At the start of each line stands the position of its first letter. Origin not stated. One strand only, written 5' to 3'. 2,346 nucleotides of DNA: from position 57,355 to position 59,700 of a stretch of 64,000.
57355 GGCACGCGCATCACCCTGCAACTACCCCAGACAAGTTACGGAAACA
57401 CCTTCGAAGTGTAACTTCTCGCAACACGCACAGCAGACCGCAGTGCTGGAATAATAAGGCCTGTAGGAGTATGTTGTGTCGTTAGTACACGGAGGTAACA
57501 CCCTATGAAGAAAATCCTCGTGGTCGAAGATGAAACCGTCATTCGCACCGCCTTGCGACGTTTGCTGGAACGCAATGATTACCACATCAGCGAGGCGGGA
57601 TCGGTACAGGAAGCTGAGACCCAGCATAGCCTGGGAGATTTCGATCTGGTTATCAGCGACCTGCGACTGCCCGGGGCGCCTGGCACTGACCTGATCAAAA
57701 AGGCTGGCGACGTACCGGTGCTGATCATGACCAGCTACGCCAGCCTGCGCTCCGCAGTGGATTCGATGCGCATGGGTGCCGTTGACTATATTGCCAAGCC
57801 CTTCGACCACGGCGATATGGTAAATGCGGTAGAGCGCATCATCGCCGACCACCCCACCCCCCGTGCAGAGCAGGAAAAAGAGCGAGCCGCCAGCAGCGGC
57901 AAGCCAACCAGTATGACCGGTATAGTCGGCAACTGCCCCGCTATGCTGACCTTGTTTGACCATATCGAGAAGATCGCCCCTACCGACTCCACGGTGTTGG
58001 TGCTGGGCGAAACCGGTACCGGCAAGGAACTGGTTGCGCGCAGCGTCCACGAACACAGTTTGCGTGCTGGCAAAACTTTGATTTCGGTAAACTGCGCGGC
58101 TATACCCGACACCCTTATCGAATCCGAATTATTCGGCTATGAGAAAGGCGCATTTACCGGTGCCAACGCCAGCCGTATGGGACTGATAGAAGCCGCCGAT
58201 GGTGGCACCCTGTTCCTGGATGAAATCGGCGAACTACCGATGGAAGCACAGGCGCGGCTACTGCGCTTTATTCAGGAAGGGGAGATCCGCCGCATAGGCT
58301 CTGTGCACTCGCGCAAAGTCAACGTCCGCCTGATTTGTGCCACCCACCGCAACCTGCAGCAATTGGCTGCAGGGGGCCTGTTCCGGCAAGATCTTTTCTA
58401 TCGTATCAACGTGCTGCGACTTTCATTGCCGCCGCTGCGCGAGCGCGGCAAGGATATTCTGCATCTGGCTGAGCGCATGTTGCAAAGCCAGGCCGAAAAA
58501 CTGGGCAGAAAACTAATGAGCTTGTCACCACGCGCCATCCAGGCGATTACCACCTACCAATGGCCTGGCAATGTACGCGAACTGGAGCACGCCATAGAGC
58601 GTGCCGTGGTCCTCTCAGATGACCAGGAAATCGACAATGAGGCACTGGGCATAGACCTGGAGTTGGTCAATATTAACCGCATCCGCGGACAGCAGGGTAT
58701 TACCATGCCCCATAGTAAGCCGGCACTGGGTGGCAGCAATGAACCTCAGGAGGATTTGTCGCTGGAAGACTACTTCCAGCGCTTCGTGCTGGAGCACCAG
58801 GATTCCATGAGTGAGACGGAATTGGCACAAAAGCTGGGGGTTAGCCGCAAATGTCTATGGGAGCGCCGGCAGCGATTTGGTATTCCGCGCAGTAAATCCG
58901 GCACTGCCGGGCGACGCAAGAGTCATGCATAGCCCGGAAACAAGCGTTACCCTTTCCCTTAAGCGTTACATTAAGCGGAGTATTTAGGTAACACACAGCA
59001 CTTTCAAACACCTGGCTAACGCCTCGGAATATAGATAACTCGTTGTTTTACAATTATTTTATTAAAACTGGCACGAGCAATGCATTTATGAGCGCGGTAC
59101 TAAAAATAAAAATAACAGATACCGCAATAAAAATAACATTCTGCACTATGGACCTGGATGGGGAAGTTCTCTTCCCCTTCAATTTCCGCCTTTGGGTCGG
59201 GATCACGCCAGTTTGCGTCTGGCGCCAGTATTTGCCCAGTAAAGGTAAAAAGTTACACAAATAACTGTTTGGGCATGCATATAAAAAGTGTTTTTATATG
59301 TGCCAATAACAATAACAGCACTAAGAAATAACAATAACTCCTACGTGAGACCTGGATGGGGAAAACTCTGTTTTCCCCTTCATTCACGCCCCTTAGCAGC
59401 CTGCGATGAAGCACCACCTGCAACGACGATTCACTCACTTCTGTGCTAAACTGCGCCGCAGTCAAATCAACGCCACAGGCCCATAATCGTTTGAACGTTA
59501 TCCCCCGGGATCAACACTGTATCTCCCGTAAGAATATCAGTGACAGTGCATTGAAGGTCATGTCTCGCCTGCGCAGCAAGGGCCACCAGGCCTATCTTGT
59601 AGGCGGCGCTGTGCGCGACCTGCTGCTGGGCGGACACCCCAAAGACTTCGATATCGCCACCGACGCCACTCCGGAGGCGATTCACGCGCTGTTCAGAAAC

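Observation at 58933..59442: CrcZ-type A-rich sponge sRNA behind an exactly spaced sigma-54 promoter in the cbrB-pcnB spacer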

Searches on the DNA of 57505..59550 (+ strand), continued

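Call 34: search_with_rna_model(model_id=R1, sources=[L001, L002, L004, L012, L081, L082, L083, L084, L085, L086, L087, L088, L089, L090, L091, L092, L093, L094, L095, L096, L097, L098, L099, L100, L101, L102, L103, L104, L105, L106, L107, L108, L109, L110, L111, L112, L113, L114, L115, L116, L118, L120, L122, L125, L126, L130, L135, L142, L146, L155], max_evalue=0.1)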
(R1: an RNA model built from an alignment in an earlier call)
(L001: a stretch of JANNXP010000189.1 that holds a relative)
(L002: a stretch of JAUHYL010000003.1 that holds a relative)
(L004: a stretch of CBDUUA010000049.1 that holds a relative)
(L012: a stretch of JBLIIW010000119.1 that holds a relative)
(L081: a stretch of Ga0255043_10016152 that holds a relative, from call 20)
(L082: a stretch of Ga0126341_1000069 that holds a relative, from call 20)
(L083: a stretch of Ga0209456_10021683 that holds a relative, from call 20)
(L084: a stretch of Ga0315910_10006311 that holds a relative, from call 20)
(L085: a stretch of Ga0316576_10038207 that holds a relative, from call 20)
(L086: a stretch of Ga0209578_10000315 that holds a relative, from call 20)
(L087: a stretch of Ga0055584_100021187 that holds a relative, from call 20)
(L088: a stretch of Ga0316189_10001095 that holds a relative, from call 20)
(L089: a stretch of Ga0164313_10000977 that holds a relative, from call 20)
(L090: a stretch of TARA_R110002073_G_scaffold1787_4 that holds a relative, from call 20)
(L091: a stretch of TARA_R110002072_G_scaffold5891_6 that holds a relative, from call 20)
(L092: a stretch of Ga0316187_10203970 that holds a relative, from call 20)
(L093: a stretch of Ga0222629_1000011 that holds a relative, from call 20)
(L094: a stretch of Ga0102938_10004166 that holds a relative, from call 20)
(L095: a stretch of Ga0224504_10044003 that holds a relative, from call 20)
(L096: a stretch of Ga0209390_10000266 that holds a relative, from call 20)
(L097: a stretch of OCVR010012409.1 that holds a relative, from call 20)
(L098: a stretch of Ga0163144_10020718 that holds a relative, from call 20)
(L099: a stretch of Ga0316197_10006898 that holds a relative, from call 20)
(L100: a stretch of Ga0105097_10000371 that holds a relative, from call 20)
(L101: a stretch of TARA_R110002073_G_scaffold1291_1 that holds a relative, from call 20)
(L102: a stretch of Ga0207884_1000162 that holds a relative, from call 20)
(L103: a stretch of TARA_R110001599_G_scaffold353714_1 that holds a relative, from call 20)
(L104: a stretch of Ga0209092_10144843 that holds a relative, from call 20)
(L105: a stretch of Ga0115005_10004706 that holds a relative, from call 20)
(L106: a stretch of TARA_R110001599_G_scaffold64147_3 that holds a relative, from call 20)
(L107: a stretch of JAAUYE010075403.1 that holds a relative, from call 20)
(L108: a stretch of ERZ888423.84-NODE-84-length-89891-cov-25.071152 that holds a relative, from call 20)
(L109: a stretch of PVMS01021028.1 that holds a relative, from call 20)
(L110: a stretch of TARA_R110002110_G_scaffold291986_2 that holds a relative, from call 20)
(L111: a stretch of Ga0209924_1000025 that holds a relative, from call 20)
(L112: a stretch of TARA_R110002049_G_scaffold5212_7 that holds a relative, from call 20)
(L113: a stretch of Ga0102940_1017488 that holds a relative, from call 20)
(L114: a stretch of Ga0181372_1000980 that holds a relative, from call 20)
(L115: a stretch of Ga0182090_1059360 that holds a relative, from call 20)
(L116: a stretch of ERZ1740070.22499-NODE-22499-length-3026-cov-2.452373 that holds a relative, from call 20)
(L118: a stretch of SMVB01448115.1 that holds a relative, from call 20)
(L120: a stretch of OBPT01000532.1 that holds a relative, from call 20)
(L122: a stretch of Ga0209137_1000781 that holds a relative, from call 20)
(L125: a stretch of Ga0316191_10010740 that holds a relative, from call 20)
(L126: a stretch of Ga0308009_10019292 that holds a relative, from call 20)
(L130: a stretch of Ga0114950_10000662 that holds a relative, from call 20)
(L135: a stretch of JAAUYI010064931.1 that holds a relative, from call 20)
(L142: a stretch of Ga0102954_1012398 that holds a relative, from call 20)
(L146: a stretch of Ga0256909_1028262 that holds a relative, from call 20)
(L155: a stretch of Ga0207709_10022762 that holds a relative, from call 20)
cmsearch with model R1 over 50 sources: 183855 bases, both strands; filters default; matches with E-value up to 0.1: 69.
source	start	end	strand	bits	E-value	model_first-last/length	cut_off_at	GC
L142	414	524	+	107.4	5.7e-15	1-111/111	no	0.4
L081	1878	1984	+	105.2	1.3e-14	1-111/111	no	0.33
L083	957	1066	+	101.2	5.6e-14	1-111/111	no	0.36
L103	2483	2593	+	101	5.9e-14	1-111/111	no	0.37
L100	2483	2593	+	99.9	9.2e-14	1-111/111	no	0.44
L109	1715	1825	+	98.2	1.7e-13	1-111/111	no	0.36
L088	2488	2598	+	98.1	1.8e-13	1-111/111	no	0.41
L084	2481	2591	+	97.9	1.9e-13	1-111/111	no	0.47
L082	2486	2596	+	97.6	2.1e-13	1-111/111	no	0.45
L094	2504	2613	+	97.6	2.1e-13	1-111/111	no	0.39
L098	2485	2595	+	95.7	4.3e-13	1-111/111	no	0.38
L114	474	585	+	95.2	5.1e-13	1-111/111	no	0.47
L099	2480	2590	+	95.1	5.3e-13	1-111/111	no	0.41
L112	2504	2612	+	94.8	6.1e-13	1-111/111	no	0.4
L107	971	1083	+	94.6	6.5e-13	1-111/111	no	0.39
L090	2485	2595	+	92.8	1.3e-12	1-111/111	no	0.34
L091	2485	2595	+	92.8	1.3e-12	1-111/111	no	0.34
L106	2486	2597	+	92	1.7e-12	1-111/111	no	0.47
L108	2488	2597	+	91.8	1.8e-12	1-111/111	no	0.35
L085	2483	2594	+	91.4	2.1e-12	1-111/111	no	0.49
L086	2483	2592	+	91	2.5e-12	1-111/111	no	0.42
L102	2486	2597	+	90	3.6e-12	1-111/111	no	0.51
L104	928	1037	+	89.2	4.8e-12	1-111/111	no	0.37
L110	2489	2601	+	88.9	5.4e-12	1-111/111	no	0.47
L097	914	1025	+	88.7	5.7e-12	1-111/111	no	0.42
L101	2486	2597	+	88.5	6.1e-12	1-111/111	no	0.5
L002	4581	4689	+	88.5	6.2e-12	1-111/111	no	0.45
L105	2487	2596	+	88.3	6.7e-12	1-111/111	no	0.34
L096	2485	2593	+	87.8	8e-12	1-111/111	no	0.36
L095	660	769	+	87.7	8.4e-12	1-111/111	no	0.4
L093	2485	2593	+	87.5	9e-12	1-111/111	no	0.37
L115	2474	2582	+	87.3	9.7e-12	1-111/111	no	0.41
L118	2476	2590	+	87.2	9.9e-12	1-111/111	no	0.39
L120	2465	2573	+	84.3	2.9e-11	1-111/111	no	0.39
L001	4577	4687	+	84.2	3.1e-11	1-111/111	no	0.42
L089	2476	2589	+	83.8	3.6e-11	1-111/111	no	0.4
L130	2460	2571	+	82.3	6.1e-11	1-111/111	no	0.37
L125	2489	2604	+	82.1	6.7e-11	1-111/111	no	0.38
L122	2510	2618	+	81.4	8.8e-11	1-111/111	no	0.4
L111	2481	2597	+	73.8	1.4e-09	1-111/111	no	0.37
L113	612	723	+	71.3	3.6e-09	1-111/111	no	0.46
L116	1829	1933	+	65.8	2.8e-08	1-111/111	no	0.42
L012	859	967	+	65.2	3.5e-08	1-111/111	no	0.38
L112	2696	2806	+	60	2.4e-07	1-111/111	no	0.44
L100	2672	2787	+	56.9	7.5e-07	1-111/111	no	0.41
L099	2698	2807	+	55.6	1.2e-06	1-111/111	no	0.43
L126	2286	2398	+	53.2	3e-06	1-111/111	no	0.32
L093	2675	2790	+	52.7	3.6e-06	1-111/111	no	0.39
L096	2675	2790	+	52.7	3.6e-06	1-111/111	no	0.39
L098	2677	2789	+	52.4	4.1e-06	1-111/111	no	0.42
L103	2682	2795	+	51.4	5.8e-06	1-111/111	no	0.39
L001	4788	4892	+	51.1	6.5e-06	1-111/111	no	0.46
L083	1181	1288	+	51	6.8e-06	1-111/111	no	0.38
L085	2684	2796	+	50.5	8.1e-06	1-111/111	no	0.43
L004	4599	4704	+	49.7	1.1e-05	1-111/111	no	0.37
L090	2690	2804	+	49.5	1.2e-05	1-111/111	no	0.43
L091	2690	2804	+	49.5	1.2e-05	1-111/111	no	0.43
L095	863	971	+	48.6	1.6e-05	1-111/111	no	0.44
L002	4770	4884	+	48.3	1.9e-05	1-111/111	no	0.43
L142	611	721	+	47.3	2.6e-05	1-111/111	no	0.45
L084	2634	2745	+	47.1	2.9e-05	1-111/111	no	0.46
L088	2687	2801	+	46.9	3.1e-05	1-111/111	no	0.4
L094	2708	2812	+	46.5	3.6e-05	1-111/111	no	0.51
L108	2694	2806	+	45.2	5.9e-05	1-111/111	no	0.37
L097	1127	1233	+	42.6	0.00015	1-111/111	no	0.44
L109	1992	2105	+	42.5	0.00016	1-111/111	no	0.45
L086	2684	2794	+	42.2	0.00017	1-111/111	no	0.48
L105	2691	2805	+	41.6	0.00022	1-111/111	no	0.39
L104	1140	1252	+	40.3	0.00035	1-111/111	no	0.42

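Call 54: search_with_rna_model(model_id=R1, sources=[L157, L138, L124, L136], max_evalue=1, show_alignments=4)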
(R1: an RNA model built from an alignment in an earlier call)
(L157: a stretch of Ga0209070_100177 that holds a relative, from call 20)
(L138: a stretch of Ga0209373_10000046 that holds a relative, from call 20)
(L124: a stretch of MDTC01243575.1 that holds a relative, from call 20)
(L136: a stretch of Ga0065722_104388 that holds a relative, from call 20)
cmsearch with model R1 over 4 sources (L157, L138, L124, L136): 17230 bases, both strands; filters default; matches with E-value up to 1: 6.
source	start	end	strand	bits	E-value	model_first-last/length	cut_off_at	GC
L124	2507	2618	+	52.3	4e-07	1-111/111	no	0.36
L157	2775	2877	+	37.4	9.8e-05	1-111/111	no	0.46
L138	2774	2885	+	36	0.00016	1-111/111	no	0.44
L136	2772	2857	+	18.8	0.095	1-111/111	no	0.31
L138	2505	2575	+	16.3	0.24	1-111/111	no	0.38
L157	2492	2605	+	14.2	0.53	1-111/111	no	0.39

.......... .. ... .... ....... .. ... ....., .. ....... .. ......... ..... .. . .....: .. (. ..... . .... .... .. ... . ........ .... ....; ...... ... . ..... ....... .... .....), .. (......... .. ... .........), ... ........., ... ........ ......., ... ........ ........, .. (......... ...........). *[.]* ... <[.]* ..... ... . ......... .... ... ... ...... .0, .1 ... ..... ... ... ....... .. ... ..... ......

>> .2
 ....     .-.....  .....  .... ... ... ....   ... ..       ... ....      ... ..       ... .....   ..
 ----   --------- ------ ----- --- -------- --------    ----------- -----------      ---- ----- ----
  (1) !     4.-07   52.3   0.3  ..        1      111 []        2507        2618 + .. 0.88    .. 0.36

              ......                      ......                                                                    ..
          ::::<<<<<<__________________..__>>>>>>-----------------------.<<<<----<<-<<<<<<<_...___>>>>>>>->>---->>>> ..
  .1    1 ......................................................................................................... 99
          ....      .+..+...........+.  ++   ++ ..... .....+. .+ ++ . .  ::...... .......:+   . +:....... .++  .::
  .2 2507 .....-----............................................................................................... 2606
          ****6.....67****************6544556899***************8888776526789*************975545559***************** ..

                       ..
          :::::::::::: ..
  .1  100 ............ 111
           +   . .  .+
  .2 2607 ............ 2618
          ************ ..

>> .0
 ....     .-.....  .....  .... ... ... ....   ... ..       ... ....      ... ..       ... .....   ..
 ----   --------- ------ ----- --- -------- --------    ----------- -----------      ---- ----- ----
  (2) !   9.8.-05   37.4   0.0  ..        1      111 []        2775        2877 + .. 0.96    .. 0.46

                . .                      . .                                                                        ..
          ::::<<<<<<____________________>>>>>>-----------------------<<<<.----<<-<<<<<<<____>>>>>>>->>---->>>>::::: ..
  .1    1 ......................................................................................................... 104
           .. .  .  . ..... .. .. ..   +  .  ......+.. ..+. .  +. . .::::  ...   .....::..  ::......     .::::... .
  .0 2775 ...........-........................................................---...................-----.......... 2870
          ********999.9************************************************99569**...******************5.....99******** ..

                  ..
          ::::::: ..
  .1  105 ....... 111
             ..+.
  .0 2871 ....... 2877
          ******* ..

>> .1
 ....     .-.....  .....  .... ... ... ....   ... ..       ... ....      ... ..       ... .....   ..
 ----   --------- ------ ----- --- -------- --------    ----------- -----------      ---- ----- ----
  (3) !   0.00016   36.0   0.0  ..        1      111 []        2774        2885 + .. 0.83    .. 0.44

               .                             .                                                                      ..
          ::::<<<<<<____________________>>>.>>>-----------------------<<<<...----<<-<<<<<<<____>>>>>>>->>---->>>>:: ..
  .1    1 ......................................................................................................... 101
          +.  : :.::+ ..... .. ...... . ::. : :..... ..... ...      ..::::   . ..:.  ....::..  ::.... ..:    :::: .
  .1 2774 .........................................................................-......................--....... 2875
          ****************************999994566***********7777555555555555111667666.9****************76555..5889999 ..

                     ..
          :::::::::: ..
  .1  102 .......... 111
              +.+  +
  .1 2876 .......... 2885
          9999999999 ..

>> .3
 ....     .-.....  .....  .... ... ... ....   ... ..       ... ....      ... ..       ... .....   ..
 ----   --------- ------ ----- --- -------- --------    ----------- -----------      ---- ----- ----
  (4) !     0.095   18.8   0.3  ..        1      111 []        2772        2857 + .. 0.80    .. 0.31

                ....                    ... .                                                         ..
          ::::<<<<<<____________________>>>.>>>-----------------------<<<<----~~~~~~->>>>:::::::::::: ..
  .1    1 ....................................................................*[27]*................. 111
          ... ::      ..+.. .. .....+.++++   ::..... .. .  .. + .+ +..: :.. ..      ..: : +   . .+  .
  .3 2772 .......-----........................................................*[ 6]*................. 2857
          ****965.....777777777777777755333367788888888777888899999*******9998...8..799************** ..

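Call 55: search_rna_families(sources=[L119, L121, L124, L127, L128, L131, L134, L136, L139, L004, L005, L003, L115, L101], threshold=evalue, max_evalue=0.01)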
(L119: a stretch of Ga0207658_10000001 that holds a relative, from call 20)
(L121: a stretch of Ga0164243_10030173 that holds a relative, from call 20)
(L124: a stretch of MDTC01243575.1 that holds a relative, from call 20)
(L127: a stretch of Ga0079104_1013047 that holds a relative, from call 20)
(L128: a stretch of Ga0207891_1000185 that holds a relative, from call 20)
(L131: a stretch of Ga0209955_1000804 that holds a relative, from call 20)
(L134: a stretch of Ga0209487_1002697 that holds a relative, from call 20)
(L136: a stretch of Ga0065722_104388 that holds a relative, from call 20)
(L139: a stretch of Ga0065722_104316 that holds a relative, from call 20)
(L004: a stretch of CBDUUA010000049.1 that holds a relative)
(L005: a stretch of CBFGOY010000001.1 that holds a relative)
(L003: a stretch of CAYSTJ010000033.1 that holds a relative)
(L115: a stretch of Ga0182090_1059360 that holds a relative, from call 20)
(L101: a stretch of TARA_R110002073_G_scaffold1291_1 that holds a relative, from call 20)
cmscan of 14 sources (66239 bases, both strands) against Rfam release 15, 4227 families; matches with E-value up to 0.01: 2.
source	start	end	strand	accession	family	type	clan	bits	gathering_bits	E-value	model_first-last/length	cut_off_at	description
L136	2754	2984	+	RF01675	CrcZ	Gene; sRNA;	-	40.3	95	3.7e-07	1-398/398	no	Pseudomonas sRNA CrcZ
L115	2480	2570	+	RF01675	CrcZ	Gene; sRNA;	-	31.2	95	0.00017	281-372/398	no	Pseudomonas sRNA CrcZ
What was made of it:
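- On CrcZ (Rfam RF01675): Relatives L136 and L115 score 40 and 31 bits (call 55).
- CrcZ is the only Rfam family with E<0.01 in 14 related loci (call 55).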

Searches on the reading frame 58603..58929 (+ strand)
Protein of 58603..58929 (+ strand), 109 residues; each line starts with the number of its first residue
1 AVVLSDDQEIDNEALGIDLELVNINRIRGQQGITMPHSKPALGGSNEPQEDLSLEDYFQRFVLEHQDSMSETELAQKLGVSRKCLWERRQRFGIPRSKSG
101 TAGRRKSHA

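Call 20: find_related_loci(query=window:58603-58929:+, collection=metagenome_contigs, flank=2000)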
Query window:58603-58929:+ (109 aa) in metagenome_contigs; peptide patterns used: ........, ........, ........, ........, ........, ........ (x = any residue, [..] = any of these).
600 stretches matched a pattern (row limit reached: there are more); 515 encode a relative of the query (tblastn E <= 1e-3); the best 80 are kept; 80 distinct loci.
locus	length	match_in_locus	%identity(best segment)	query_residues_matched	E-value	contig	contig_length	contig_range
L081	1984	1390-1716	80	1-109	4e-56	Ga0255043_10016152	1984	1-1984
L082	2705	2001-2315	84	1-106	4e-53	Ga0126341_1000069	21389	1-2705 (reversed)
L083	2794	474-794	82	1-109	2e-52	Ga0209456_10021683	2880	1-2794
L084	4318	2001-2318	80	1-109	4e-52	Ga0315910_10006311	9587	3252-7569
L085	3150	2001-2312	81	1-106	4e-52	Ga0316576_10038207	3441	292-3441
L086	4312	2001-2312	79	1-106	1e-51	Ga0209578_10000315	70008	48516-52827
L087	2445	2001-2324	79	1-109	9e-52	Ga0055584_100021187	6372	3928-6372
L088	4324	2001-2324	74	1-109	2e-51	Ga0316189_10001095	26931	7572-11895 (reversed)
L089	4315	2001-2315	77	1-109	3e-51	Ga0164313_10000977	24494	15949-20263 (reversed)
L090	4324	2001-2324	78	1-109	2e-51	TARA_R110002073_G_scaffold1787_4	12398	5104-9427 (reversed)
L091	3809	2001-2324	78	1-109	2e-51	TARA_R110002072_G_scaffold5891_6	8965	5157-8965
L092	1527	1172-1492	77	1-109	5e-53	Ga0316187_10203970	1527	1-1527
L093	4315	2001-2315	77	1-106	9e-51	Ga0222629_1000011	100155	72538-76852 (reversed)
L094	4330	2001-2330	76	1-107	2e-50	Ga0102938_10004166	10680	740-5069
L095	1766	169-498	74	1-109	2e-51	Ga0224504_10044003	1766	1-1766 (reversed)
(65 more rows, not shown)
